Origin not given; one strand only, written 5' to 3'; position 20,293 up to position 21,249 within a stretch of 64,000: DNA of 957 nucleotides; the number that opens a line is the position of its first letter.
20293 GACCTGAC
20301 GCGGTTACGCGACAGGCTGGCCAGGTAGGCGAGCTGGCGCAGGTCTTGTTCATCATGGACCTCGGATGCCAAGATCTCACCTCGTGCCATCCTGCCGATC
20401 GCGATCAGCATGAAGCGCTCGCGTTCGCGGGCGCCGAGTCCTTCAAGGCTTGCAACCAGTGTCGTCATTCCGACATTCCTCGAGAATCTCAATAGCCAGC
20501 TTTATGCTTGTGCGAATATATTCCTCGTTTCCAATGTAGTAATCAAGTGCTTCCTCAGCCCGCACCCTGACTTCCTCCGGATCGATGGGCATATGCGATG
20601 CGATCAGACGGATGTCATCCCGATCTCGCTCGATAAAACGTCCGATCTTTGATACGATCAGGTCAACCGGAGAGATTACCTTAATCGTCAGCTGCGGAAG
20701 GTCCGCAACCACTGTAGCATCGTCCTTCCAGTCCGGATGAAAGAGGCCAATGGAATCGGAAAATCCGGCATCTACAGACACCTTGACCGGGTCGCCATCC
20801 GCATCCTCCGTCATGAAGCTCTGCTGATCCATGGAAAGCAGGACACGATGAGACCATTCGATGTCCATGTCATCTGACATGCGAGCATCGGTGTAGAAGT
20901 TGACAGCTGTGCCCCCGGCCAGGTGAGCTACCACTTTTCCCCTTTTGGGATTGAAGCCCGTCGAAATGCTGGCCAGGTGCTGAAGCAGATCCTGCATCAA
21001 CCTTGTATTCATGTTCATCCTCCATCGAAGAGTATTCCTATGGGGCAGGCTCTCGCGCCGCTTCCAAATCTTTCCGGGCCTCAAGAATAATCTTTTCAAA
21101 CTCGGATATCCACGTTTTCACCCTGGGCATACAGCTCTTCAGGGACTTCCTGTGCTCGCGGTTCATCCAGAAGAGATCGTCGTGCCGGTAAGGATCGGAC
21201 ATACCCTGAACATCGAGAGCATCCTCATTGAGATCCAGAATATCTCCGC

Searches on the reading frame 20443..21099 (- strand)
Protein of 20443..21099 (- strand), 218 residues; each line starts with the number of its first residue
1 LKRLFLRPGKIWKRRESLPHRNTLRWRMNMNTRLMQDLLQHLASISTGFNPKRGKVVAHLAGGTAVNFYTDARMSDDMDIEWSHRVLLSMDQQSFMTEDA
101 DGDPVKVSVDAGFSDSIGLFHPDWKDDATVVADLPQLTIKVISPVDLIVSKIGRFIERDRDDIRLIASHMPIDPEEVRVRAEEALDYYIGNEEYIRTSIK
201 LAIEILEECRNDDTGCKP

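Call 3: search_protein_families(library=pfam, proteins=[window:20443-21099:-], max_evalue=0.1)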
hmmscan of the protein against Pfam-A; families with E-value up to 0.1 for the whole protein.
window:20443-21099:- (218 aa): 2 families
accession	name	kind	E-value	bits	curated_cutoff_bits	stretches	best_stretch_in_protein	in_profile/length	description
PF19502.5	DUF6036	-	5.5e-07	30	23.6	1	60-195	24-149/164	Nucleotidyltransferase of unknown function (DUF6036)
PF08843.17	AbiEii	-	1e-06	29.3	22.5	1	100-165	95-167/238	Nucleotidyl transferase AbiEii toxin, Type IV TA system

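Call 4: search_protein_families(library=padloc, proteins=[window:20443-21099:-], max_evalue=0.1)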
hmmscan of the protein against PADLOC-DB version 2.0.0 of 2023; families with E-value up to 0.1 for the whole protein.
window:20443-21099:- (218 aa): 0 families

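Call 9: search_protein_families(library=ncbifam, proteins=[window:20443-21099:-], max_evalue=0.1)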
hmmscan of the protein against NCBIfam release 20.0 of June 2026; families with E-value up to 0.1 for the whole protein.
window:20443-21099:- (218 aa): 0 families

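Call 10: search_protein_families(library=phrogs, proteins=[window:20443-21099:-], max_evalue=0.1)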
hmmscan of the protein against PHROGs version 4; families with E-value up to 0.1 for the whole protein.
window:20443-21099:- (218 aa): 0 families

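Call 12: search_dna_similar(query=window:20443-21012:-, collection=plasmids, mode=protein, max_rows=25, max_evalue=0.001)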
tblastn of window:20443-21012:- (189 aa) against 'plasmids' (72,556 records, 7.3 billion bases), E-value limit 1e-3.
Records with a match: 62; places in all: 65; records where one place covers at least 80% of the query: 30.
Best place of each record, by identity: <60% 62.
By first word of the organism name: Pseudomonas 44; Escherichia 4; Burkholderia 2; Variovorax 2; Xanthomonas 2; Cupriavidus 1; Stutzerimonas 1; Pseudomonadaceae 1; Halomonas 1; Acidovorax 1; and 3 more.
By predicted mobility (MOB-suite, as given by PLSDB): non-mobilizable 40; conjugative 17; mobilizable 5.
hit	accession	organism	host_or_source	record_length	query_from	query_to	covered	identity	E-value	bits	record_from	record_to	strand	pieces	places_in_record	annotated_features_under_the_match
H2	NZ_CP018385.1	Burkholderia pseudomallei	Homo sapiens,clinical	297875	1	186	98%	33.2%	6e-23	102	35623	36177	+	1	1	DUF6036 family nucleotidyltransferase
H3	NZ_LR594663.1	Variovorax sp. RA8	Riverbed sediment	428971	27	172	77%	39.3%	3e-25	108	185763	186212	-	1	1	DUF6036 family nucleotidyltransferase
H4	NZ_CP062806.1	Cupriavidus basilensis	Cell culture,Sediment of a freshwater ...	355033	24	179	83%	36.3%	2e-22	100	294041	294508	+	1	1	DUF6036 family nucleotidyltransferase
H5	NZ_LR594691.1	Variovorax sp. WDL1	linuron-contaminated soil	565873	27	179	81%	35.8%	2e-23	103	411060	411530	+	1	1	DUF6036 family nucleotidyltransferase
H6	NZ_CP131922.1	Pseudomonas kurunegalensis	Homo sapiens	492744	21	186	88%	33.0%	8e-14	76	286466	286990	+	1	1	DUF6036 family nucleotidyltransferase | hypothetical protein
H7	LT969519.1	Pseudomonas aeruginosa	-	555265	21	186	88%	33.0%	8e-14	76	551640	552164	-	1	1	hypothetical protein (x2)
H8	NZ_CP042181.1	Pseudomonas sp. KBS0802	environmental isolate,soil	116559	21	185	87%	32.8%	1e-14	78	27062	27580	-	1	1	DUF6036 family nucleotidyltransferase | hypothetical protein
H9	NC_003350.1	Pseudomonas putida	-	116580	21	185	87%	32.8%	1e-14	78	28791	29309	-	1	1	DUF6036 family nucleotidyltransferase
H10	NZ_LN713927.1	Pseudomonas fluorescens SBW25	-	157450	21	185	87%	32.8%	1e-14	78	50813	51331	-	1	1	DUF6036 family nucleotidyltransferase | hypothetical protein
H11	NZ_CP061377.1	Pseudomonas aeruginosa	Homo sapiens,urine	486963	21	185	87%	32.8%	5e-14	76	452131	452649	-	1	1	DUF6036 family nucleotidyltransferase | hypothetical protein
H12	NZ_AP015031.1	Pseudomonas putida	-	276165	21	186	88%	32.4%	1e-13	75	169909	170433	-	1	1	DUF6036 family nucleotidyltransferase | hypothetical protein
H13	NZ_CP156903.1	Pseudomonas kurunegalensis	Homo sapiens,stool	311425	21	186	88%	32.4%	1e-13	75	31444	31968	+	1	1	DUF6036 family nucleotidyltransferase | hypothetical protein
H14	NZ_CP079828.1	Pseudomonas sp. HD6515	sewage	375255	21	186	88%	32.4%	1e-13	75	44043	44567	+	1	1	DUF6036 family nucleotidyltransferase | hypothetical protein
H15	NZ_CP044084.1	Pseudomonas luteola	Homo sapiens,clinical isolate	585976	21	186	88%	32.4%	1e-13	75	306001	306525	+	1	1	DUF6036 family nucleotidyltransferase | hypothetical protein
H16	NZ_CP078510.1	Stutzerimonas stutzeri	mixed culture,marine sludge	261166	21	186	88%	32.4%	5e-13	74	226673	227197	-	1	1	DUF6036 family nucleotidyltransferase | hypothetical protein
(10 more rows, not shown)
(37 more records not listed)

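Call 13: get_annotated_region(hit=H9, flank=4000)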
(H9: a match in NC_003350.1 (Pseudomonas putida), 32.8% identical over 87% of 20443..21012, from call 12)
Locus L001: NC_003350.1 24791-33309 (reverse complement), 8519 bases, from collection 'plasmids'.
description: Pseudomonas putida plasmid pWW0, complete sequence
organism: Pseudomonas putida (NCBI taxid 303)
taxonomy: Bacteria; Pseudomonadota; Gammaproteobacteria; Pseudomonadales; Pseudomonadaceae; Pseudomonas; Pseudomonas putida
host: -; source: -; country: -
typing (MOB-suite, as given by PLSDB): conjugative; replicon IncP; relaxase MOBF; mating-pair formation MPF_T
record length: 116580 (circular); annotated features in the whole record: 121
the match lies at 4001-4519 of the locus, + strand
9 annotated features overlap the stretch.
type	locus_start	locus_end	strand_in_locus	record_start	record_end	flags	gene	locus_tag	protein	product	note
CDS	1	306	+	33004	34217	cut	-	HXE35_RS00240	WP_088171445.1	IS3 family transposase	-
CDS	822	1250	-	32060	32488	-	-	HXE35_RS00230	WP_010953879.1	YkvA family protein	-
CDS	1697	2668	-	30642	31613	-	-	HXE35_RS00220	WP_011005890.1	site-specific integrase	GO:0015074 - DNA integration [Evidence IEA]; GO:0006310 - DNA recombination [Evidence IEA]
CDS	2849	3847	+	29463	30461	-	-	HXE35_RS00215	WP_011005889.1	DNA-binding protein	-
CDS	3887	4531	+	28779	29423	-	-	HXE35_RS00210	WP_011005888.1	DUF6036 family nucleotidyltransferase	-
CDS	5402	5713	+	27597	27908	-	-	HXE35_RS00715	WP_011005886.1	DUF6088 family protein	-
CDS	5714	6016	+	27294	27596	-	-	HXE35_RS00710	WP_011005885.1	hypothetical protein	-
CDS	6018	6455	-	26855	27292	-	-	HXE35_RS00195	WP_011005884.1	metalloregulator ArsR/SmtB family transcription factor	GO:0006355 - regulation of DNA-templated transcription [Evidence IEA]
CDS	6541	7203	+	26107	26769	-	-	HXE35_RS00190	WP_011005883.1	recombinase family protein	GO:0006310 - DNA recombination [Evidence IEA]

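Call 14: get_annotated_region(hit=H3, flank=4000)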
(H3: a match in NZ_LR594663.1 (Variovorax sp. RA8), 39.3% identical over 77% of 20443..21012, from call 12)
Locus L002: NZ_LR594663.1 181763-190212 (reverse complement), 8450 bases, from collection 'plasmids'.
description: Variovorax sp. RA8 plasmid 2
organism: Variovorax sp. RA8 (NCBI taxid 662548)
taxonomy: Bacteria; Pseudomonadota; Betaproteobacteria; Burkholderiales; Comamonadaceae; Variovorax; Variovorax sp. RA8
host: -; source: Riverbed sediment; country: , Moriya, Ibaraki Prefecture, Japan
typing (MOB-suite, as given by PLSDB): non-mobilizable
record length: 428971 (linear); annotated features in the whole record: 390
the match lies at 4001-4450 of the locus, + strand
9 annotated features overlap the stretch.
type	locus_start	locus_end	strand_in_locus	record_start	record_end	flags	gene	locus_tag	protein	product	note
CDS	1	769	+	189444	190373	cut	-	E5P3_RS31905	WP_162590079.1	SOS response-associated peptidase family protein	GO:0006974 - DNA damage response [Evidence IEA]; GO:0018142 - protein-DNA covalent cross-linking [Evidence IEA]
CDS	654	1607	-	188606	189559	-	-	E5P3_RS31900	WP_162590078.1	hypothetical protein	-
CDS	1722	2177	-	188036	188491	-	-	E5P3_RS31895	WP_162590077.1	hypothetical protein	-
CDS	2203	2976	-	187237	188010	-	-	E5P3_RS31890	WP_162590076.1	DUF262 domain-containing protein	-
CDS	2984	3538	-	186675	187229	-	-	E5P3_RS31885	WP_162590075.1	hypothetical protein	-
CDS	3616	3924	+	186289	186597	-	-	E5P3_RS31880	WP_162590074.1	hypothetical protein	-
CDS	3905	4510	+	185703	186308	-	-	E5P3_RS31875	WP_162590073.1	DUF6036 family nucleotidyltransferase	-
CDS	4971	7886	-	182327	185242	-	-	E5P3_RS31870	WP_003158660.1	Tn3-like element IS1071 family transposase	GO:0006313 - DNA transposition [Evidence IEA]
CDS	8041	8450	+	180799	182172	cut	-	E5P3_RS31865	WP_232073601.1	ATP-binding protein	-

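Call 15: get_annotated_region(hit=H2, flank=4000)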
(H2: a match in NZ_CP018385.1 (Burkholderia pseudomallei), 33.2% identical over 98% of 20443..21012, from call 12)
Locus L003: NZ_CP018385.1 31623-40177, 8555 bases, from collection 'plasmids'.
description: Burkholderia pseudomallei strain 2008724860 plasmid p1, complete sequence
organism: Burkholderia pseudomallei (NCBI taxid 28450)
taxonomy: Bacteria; Pseudomonadota; Betaproteobacteria; Burkholderiales; Burkholderiaceae; Burkholderia; Burkholderia pseudomallei
host: -; source: Homo sapiens,clinical; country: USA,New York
typing (MOB-suite, as given by PLSDB): non-mobilizable; replicon rep_cluster_210
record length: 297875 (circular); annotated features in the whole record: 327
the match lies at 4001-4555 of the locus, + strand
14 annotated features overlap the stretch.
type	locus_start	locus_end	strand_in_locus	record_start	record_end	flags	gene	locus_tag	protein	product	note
CDS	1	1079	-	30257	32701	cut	-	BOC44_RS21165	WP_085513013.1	DNA cytosine methyltransferase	-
CDS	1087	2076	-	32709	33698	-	-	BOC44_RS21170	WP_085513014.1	hypothetical protein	-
CDS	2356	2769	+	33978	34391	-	-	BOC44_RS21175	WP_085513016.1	hypothetical protein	-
CDS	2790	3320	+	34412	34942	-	-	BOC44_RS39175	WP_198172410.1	toprim domain-containing protein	-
CDS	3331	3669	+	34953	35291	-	-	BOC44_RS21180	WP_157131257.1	hypothetical protein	-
CDS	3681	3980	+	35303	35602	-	-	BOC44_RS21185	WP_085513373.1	hypothetical protein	-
CDS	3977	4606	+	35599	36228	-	-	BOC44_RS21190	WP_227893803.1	DUF6036 family nucleotidyltransferase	-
CDS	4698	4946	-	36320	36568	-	-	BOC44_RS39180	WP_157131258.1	hypothetical protein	-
CDS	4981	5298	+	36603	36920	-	-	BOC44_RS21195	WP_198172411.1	hypothetical protein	-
CDS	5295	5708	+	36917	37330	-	-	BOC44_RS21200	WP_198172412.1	hypothetical protein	-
CDS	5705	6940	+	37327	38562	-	-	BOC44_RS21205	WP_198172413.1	site-specific integrase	GO:0015074 - DNA integration [Evidence IEA]; GO:0006310 - DNA recombination [Evidence IEA]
CDS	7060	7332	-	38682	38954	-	-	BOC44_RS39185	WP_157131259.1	hypothetical protein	-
CDS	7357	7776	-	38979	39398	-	-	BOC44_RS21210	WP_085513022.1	hypothetical protein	-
CDS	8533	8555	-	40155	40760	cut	-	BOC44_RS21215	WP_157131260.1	hypothetical protein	-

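Call 25: find_homologous_proteins(query=window:20443-21012:-, max_evalue=0.001)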
Query window:20443-21012:- (189 aa): 19 proteins with E <= 0.001 among 221 candidates.
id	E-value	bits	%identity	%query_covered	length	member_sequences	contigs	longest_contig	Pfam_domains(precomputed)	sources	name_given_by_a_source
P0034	7.0e-121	419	100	100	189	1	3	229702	PF08843.18,PF19502.6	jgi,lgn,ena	-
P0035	4.5e-76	273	63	99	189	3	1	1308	PF19502.6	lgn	-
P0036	1.2e-73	265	63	100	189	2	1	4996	PF19502.6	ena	-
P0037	1.2e-61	226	55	97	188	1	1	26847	PF19502.6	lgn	-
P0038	1.1e-58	216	55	96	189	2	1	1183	PF19502.6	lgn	-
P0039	1.3e-58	216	53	100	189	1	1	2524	PF19502.6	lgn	-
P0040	1.5e-50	190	50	97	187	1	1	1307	PF19502.6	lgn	-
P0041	5.1e-38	149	41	99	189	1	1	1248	PF19502.6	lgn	-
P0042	2.3e-37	147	42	88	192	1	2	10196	PF19502.6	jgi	-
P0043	3.1e-35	140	38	97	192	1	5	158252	-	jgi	jgi:hypothetical protein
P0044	1.8e-31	127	43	84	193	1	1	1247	PF19502.6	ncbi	-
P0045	4.1e-25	107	39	84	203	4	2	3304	PF19502.6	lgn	-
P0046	8.7e-25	106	36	92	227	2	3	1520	PF08843.18,PF19502.6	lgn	-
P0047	9.9e-25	105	41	79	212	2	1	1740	PF19502.6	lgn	-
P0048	1.6e-24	105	43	80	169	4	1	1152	PF19502.6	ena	-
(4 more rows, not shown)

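Call 29: find_related_loci(query=A2, collection=genome_contigs, flank=5000)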
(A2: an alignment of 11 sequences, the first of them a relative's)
Query A2 (189 aa) in genome_contigs; peptide patterns used: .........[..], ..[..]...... (x = any residue, [..] = any of these).
49 stretches matched a pattern; 28 encode a relative of the query (tblastn E <= 1e-3); 28 distinct loci.
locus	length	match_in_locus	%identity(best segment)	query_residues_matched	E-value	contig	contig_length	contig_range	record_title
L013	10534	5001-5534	45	2-177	3e-42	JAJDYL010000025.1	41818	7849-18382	MAG: Alphaproteobacteria bacterium isolate jk18x34bins.26 k141_116569, whole genome shotgun sequence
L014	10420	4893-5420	46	4-177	6e-42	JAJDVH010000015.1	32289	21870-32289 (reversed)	MAG: Alphaproteobacteria bacterium isolate jk18x22bins.31 k141_79178, whole genome shotgun sequence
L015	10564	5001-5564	43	2-189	6e-42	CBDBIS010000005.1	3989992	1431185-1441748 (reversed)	MAG: Alphaproteobacteria bacterium isolate 1c27fcd0-475b-40ea-bcc6-78b425081152 genome assembly, contig: contig_5, whole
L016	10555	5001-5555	44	5-189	1e-41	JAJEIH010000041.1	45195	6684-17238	MAG: Alphaproteobacteria bacterium isolate p16x65bins.40 k141_975433, whole genome shotgun sequence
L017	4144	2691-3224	45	2-177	9e-42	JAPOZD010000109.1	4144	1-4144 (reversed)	MAG: Alphaproteobacteria bacterium isolate COS4_bin_55 NODE_11623_length_4144_cov_6.52751, whole genome shotgun sequence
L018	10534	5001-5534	45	2-177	1e-41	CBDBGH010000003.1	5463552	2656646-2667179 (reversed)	MAG: Alphaproteobacteria bacterium isolate b99f4e08-eaad-4535-8bab-8af14a35acd4 genome assembly, contig: contig_2, whole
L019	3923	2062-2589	44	4-177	1e-39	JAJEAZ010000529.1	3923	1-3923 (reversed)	MAG: Alphaproteobacteria bacterium isolate jk18x7bins.95 k141_1087673, whole genome shotgun sequence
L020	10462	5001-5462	46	29-180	4e-39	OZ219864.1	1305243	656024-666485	MAG: Paracoccaceae bacterium isolate 0073d840-25a2-418c-ad1d-e09f371a57be genome assembly, chromosome: 3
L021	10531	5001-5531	42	6-179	4e-36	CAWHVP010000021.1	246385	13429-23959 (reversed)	MAG: uncultured beta proteobacterium isolate MFD02979.bin.2.55 genome assembly, contig: contig_98306, whole genome shotg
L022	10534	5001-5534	41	4-178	9e-32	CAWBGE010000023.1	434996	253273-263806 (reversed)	MAG: uncultured beta proteobacterium isolate MFD04716.bin.2.71 genome assembly, contig: contig_9108, whole genome shotgu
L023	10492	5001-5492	41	21-181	2e-31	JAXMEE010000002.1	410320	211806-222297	MAG: Burkholderiaceae bacterium isolate STL-PRO54 C3.82.fa-2, whole genome shotgun sequence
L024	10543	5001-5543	37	8-183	1e-29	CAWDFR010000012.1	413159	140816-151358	MAG: uncultured Gammaproteobacteria bacterium isolate MFD06092.bin.2.73 genome assembly, contig: contig_5258, whole geno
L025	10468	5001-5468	39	30-182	7e-29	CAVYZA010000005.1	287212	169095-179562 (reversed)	MAG: uncultured beta proteobacterium isolate MFD02242.bin.2.83 genome assembly, contig: contig_13733, whole genome shotg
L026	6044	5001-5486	38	22-179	9e-29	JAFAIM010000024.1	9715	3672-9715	MAG: Burkholderiaceae bacterium isolate CP_BE_BS_47 BE_BS_k147_1285500, whole genome shotgun sequence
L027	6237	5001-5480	39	22-177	1e-28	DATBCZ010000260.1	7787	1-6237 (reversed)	MAG TPA_asm: Steroidobacteraceae bacterium isolate SMAG_U5798 k141_751992, whole genome shotgun sequence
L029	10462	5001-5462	37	30-180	2e-27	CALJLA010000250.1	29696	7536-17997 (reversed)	MAG TPA_asm: uncultured proteobacterium isolate SRR7515930_bin.63_CONCOCT_v1.1_MAG genome assembly, contig: ERZ869936.67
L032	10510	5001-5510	35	19-185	2e-26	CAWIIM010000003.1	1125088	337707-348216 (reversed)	MAG: uncultured Gammaproteobacteria bacterium isolate MFD04944.bin.1.9 genome assembly, contig: contig_40355, whole geno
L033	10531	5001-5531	31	6-179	2e-25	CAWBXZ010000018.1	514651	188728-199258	MAG: uncultured beta proteobacterium isolate MFD09779.bin.1.63 genome assembly, contig: contig_64300, whole genome shotg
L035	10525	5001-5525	36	8-179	2e-24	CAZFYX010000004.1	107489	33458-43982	MAG TPA_asm: uncultured Burkholderiales bacterium isolate binchicken_co200_45 genome assembly, contig: k141_1485502, who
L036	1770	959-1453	34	22-182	3e-24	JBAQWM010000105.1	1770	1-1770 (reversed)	MAG: Steroidobacteraceae bacterium isolate MFD03290_ilm_asm_bin37 k127_162676, whole genome shotgun sequence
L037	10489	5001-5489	35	22-180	5e-24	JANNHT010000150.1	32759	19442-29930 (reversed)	MAG: Gammaproteobacteria bacterium isolate SOY_6_C_metabat_215 SOY_6_C_k141_288780, whole genome shotgun sequence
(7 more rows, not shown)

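Call 36: find_encoding_contigs(protein=P0037, flank=8000, max_places=2)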
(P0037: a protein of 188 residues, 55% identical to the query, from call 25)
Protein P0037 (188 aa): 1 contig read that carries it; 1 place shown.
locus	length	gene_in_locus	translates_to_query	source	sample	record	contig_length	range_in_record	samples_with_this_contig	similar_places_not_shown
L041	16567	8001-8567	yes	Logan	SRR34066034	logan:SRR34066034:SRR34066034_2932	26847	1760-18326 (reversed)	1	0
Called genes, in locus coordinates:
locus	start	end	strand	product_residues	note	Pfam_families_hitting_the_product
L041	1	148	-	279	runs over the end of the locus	PF01557:FAA_hydrolase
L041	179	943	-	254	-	PF06314:ADC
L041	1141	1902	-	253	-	PF00106:adh_short, PF08659:KR, PF13561:adh_short_C2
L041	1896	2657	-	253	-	PF00106:adh_short, PF08659:KR, PF13561:adh_short_C2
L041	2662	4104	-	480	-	-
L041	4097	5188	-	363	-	-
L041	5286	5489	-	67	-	-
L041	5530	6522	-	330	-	PF00389:2-Hacid_dh, PF02826:2-Hacid_dh_C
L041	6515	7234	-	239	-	PF00392:GntR, PF07729:FCD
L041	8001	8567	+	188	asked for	PF19502:DUF6036 (weak)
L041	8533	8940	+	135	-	-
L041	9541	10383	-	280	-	PF00149:Metallophos, PF12850:Metallophos_2 (weak)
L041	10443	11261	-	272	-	PF00149:Metallophos, PF12850:Metallophos_2 (weak)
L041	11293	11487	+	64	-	-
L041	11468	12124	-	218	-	-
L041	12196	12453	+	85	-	PF13560:HTH_31, PF01381:HTH_3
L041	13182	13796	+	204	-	-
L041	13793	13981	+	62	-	-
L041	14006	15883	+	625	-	-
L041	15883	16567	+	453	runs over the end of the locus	-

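Call 37: find_encoding_contigs(protein=P0043, flank=8000, max_places=2)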
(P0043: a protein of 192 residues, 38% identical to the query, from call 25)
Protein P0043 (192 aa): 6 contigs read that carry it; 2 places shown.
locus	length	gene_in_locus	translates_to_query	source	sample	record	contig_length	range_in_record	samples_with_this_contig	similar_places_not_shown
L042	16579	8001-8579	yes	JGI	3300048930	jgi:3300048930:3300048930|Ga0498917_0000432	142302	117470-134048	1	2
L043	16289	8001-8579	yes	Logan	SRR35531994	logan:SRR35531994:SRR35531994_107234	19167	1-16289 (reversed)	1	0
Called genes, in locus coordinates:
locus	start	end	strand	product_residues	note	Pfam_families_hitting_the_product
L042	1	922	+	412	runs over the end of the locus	PF03428:RP-C, PF11800:RP-C_C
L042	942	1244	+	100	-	-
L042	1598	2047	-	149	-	-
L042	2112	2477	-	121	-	-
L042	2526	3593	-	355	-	PF03372:Exo_endo_phos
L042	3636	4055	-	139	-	-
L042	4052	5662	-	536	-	PF00004:AAA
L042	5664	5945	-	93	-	-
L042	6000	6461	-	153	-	-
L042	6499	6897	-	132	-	PF00583:Acetyltransf_1 (weak), PF13508:Acetyltransf_7 (weak)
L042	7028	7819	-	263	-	-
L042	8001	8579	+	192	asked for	-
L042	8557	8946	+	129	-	-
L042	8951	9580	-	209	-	-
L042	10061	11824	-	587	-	-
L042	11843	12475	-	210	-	-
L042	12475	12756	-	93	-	-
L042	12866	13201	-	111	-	PF00816:Histone_HNS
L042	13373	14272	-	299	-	PF00239:Resolvase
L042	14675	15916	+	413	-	-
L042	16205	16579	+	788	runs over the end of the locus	PF00317:Ribonuc_red_lgN, PF02867:Ribonuc_red_lgC, PF12637:TSCPD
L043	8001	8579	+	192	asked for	-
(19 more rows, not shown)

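Call 38: find_encoding_contigs(protein=P0036, flank=8000, max_places=2)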
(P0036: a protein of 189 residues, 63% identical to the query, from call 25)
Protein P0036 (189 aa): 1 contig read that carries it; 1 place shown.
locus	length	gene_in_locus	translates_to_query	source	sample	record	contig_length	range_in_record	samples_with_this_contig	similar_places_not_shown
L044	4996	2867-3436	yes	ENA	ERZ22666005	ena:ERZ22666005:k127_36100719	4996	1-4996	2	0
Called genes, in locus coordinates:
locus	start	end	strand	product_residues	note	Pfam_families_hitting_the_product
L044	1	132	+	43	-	?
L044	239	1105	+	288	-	-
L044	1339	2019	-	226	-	-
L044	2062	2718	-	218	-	PF19419:DUF5983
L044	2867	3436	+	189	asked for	PF19502:DUF6036 (weak)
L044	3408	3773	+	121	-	-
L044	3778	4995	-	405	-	?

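Call 44: search_solved_structures(query=A1, max_evalue=1, show_alignments=2)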
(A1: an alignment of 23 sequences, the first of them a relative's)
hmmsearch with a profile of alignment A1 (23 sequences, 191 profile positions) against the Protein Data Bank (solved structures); distinct sequences matched with E-value up to 1: 1.
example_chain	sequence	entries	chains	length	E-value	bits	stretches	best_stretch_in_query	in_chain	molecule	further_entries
8an4_A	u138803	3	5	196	0.0027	20.5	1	29-141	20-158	Bacterial toxin | Nucleotidyl transferase AbiEii/AbiGii toxin family protein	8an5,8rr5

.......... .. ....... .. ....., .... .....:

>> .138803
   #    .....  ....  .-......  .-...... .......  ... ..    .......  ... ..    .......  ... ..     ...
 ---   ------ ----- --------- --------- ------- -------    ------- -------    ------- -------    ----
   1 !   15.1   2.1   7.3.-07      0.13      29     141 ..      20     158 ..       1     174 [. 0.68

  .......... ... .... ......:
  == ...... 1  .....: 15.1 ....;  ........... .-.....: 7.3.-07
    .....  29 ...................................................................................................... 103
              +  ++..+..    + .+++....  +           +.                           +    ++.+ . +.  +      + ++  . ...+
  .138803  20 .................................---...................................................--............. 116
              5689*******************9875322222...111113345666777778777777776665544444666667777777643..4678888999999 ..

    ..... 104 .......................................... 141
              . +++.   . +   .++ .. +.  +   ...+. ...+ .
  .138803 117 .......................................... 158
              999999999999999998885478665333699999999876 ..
